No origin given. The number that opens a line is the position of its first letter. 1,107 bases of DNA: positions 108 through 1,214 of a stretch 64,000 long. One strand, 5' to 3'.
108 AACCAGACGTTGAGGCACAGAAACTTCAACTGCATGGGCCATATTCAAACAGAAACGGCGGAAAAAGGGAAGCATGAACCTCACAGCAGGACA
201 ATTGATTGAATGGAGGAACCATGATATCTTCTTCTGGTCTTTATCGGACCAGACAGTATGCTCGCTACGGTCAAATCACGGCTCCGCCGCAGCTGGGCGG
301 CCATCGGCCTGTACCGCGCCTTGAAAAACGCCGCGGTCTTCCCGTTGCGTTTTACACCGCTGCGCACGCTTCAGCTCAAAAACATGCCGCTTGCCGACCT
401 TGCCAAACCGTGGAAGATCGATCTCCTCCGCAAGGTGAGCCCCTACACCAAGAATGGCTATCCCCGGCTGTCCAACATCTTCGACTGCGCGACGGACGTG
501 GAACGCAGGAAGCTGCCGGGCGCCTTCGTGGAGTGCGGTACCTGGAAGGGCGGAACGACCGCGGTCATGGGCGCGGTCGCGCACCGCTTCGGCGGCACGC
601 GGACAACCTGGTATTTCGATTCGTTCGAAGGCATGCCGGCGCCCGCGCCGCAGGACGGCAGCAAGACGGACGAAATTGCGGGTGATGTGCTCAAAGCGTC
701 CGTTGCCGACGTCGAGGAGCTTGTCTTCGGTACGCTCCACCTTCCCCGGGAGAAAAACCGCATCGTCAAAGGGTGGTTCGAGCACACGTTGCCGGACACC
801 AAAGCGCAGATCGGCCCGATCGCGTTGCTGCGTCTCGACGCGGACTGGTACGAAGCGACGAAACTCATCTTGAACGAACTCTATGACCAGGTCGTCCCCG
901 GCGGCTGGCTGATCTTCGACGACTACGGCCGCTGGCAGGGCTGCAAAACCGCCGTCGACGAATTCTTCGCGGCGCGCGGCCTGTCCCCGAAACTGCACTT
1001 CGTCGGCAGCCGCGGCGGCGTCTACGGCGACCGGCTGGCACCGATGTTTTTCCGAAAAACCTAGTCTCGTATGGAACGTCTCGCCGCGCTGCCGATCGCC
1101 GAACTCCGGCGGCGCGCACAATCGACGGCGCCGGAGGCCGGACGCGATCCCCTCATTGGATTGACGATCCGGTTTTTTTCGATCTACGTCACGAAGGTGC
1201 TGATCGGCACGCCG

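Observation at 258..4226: Compact CDP-alcohol activation/transfer operon next to a giant glycan cluster: candidate phospho-alcohol (teichoic-acid-like) decoration pathway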

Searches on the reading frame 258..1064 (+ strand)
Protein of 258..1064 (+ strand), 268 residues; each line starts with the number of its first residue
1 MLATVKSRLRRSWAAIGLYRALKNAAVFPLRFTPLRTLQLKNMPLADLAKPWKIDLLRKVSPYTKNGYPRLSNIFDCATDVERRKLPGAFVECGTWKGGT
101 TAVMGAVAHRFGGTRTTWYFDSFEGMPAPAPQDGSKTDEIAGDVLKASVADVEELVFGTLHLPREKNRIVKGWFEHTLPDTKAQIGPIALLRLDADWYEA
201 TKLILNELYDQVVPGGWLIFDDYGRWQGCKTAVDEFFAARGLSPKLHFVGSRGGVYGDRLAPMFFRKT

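Call 3: search_protein_families(library=pfam, proteins=[window:258-1064:+], max_evalue=0.1)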
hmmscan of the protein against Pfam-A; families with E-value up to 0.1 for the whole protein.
window:258-1064:+ (268 aa): 2 families
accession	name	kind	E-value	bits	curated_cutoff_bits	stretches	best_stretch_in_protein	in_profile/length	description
PF05711.17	TylF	-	4.1e-46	157.8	23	1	63-250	68-256/264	Macrocin-O-methyltransferase (TylF)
PF13578.12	Methyltransf_24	-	5.3e-11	43.8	26.3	1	91-223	1-105/105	Methyltransferase domain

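Call 4: search_protein_families(library=ncbifam, proteins=[window:258-1064:+], max_evalue=0.1)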
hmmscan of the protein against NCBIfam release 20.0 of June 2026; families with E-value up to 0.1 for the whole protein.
window:258-1064:+ (268 aa): 0 families

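Call 49: search_solved_structures(query=window:258-1064:+, max_evalue=0.001)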
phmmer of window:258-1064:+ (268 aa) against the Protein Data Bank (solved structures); distinct sequences matched with E-value up to 0.001: 7.
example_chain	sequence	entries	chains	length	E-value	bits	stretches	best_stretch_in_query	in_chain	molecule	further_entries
5i10_A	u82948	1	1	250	8.2e-32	114.1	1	63-255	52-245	Probable O-methyltransferase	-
4cdz_A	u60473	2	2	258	1.4e-31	113.3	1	63-254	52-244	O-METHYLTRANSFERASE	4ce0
2wk1_A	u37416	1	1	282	3.4e-29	105.6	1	62-259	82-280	NOVP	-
4x7v_A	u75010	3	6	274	3.6e-22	82.5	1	63-259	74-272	Mycinamicin III 3''-O-methyltransferase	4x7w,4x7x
4x7y_B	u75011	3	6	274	3.6e-22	82.5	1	63-259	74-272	Mycinamicin III 3''-O-methyltransferase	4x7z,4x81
4xvz_A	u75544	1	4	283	4.8e-22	82.1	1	63-260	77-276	Mycinamicin III 3''-O-methyltransferase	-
4x7u_A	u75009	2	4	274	6e-22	81.8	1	63-259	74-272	Mycinamicin III 3''-O-methyltransferase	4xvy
